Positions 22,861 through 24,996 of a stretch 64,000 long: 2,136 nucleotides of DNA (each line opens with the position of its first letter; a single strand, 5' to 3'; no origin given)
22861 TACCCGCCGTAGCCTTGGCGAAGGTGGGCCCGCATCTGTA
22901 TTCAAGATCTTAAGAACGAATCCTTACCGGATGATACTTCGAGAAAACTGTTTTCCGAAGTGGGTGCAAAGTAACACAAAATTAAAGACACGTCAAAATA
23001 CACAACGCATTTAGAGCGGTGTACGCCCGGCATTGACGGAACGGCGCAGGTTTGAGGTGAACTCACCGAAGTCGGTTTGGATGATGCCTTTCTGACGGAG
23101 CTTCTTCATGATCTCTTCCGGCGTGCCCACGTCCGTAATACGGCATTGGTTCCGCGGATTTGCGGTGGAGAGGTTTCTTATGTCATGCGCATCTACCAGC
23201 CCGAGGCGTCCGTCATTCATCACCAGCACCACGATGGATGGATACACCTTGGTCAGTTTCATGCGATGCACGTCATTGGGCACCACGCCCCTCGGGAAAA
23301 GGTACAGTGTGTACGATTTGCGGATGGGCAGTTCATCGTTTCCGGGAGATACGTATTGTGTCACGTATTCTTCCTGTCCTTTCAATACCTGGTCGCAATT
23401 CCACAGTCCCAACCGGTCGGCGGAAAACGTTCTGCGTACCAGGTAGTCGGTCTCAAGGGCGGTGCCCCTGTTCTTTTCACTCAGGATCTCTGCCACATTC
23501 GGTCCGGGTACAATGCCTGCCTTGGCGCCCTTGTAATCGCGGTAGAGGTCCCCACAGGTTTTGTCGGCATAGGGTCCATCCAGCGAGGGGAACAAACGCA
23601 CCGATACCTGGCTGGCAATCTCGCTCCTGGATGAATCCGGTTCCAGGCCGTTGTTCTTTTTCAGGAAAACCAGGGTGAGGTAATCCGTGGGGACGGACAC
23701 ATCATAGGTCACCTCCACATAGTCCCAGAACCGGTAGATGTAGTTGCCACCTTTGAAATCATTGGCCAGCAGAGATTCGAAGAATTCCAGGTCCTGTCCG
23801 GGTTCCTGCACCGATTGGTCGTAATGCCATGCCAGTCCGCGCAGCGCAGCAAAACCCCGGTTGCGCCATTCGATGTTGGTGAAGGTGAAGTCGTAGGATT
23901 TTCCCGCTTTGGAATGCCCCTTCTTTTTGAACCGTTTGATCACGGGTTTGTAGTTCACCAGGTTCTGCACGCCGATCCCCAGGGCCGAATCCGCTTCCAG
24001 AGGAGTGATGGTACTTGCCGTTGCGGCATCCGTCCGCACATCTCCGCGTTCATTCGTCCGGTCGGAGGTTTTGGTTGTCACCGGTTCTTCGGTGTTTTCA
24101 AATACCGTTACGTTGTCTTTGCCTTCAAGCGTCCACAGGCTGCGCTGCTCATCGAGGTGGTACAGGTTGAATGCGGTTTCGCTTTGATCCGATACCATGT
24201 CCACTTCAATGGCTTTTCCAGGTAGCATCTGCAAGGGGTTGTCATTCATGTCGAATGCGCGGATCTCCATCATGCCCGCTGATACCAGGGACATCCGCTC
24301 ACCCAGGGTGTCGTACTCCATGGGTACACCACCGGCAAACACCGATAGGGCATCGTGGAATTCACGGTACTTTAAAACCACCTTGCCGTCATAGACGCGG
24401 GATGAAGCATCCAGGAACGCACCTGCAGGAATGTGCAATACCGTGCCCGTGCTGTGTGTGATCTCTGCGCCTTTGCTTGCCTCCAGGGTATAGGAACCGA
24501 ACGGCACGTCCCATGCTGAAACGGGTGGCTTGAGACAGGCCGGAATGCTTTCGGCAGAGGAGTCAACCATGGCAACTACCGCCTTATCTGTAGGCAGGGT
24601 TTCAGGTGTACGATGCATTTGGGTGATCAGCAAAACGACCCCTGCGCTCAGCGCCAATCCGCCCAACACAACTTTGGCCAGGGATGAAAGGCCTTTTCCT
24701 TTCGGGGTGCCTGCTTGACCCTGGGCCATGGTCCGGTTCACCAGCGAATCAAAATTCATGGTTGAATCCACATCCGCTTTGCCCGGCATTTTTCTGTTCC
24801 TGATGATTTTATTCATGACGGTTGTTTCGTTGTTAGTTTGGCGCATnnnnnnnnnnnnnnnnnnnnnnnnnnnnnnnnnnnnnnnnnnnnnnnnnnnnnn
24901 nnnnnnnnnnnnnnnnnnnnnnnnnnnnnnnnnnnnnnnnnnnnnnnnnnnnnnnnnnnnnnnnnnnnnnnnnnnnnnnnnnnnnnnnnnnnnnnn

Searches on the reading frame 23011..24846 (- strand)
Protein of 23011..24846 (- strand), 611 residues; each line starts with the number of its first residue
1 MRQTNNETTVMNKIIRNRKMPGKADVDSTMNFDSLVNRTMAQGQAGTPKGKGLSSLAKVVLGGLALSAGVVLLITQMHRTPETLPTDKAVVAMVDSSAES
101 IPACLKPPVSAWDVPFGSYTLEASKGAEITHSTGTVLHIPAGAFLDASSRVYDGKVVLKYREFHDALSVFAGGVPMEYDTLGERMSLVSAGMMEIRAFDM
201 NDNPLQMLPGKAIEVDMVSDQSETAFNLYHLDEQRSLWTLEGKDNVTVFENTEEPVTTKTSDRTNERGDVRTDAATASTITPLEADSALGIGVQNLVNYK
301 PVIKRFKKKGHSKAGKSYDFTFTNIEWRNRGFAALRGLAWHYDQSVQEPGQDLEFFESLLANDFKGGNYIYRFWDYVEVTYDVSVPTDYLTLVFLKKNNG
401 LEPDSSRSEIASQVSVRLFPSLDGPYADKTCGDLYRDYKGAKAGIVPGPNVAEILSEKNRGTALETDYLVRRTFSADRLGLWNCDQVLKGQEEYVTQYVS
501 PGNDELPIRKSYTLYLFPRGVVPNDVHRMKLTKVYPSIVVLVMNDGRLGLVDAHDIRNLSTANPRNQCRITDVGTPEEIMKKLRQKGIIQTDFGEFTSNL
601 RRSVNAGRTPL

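Call 6: search_protein_families(library=pfam, proteins=[window:23011-24846:-])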
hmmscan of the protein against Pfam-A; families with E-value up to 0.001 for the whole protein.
window:23011-24846:- (611 aa): 0 families

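Call 10: find_encoding_contigs(protein=window:23011-24846:-, flank=10000, max_places=10)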
Protein window:23011-24846:- (611 aa): no gene with exactly this product is on record in the collection.

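Call 12: find_related_loci(query=window:23011-24846:-, collection=genome_contigs, flank=10000)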
Query window:23011-24846:- (611 aa) in genome_contigs; peptide patterns used: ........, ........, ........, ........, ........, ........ (x = any residue, [..] = any of these).
107 stretches matched a pattern, but none encodes a relative of the query by tblastn (E <= 1e-3).

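Call 13: find_homologous_proteins(query=window:23011-24846:-, max_evalue=0.00001)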
Query window:23011-24846:- (611 aa): 12 proteins with E <= 0.00001 among 8000 candidates.
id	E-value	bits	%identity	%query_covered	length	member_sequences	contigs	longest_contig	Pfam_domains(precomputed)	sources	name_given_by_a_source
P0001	0.0e+0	1370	100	98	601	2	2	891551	-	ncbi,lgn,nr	ncbi:MAG: hypothetical protein H6585_08615 [Flavobacteriales bacterium]|nr:hypothetical protein [Fla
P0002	2.3e-92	329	34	95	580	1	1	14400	-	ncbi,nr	ncbi:MAG: hypothetical protein KDD36_12125 [Flavobacteriales bacterium]|nr:hypothetical protein [Fla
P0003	5.9e-41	159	36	40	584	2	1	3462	-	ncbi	ncbi:MAG: hypothetical protein ACPGVD_10935 [Flavobacteriales bacterium]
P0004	3.6e-37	146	36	38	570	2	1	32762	-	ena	-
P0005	4.9e-35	139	42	24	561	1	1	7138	-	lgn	-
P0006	9.3e-31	125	46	22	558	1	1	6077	-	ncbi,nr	ncbi:MAG: hypothetical protein JWO03_1394 [Bacteroidetes bacterium]|nr:hypothetical protein [Bactero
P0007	3.7e-28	117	37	31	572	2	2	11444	-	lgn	-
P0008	3.8e-26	110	29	39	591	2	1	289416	-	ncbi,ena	-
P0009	5.2e-25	106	38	27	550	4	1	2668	-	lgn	-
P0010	1.9e-24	104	33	43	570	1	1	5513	-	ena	-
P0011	6.7e-18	83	32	29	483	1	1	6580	-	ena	-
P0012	9.2e-11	59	30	22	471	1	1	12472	-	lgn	-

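Call 14: find_encoding_contigs(protein=P0001, flank=10000, max_places=10)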
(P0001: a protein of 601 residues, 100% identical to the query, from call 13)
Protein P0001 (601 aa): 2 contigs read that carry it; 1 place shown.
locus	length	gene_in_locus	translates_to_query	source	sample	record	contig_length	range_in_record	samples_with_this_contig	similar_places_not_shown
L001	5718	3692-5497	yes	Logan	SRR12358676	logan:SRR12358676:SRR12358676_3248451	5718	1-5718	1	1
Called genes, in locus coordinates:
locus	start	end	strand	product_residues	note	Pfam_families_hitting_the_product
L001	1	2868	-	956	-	?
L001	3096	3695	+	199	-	PF04542:Sigma70_r2, PF08281:Sigma70_r4_2, PF04545:Sigma70_r4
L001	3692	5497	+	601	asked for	-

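Call 15: find_encoding_contigs(protein=P0002, flank=10000, max_places=6)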
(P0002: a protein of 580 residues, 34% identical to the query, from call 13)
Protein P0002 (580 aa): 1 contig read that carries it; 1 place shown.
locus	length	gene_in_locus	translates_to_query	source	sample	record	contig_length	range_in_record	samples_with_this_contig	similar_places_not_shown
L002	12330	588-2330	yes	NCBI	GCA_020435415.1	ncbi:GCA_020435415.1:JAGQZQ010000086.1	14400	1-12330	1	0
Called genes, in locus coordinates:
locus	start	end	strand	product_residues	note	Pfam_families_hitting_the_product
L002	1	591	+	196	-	PF04542:Sigma70_r2, PF08281:Sigma70_r4_2 (weak), PF04545:Sigma70_r4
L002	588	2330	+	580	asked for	-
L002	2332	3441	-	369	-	-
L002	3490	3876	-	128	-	-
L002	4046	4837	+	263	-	PF24948:Citrate_synth_N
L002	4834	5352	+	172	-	PF16114:Citrate_bind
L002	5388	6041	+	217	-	-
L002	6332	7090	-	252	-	-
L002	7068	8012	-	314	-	PF21068:ATPgraspMvdD (weak), PF02955:GSH-S_ATP (weak), PF08443:RimK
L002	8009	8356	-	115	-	-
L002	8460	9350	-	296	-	PF09549:RE_Bpu10I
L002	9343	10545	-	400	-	PF01555:N6_N4_Mtase, PF01170:UPF0020 (faint)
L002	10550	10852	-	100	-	PF13560:HTH_31, PF12844:HTH_19, PF01381:HTH_3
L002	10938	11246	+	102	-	-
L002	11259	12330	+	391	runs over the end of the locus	PF00285:Citrate_synt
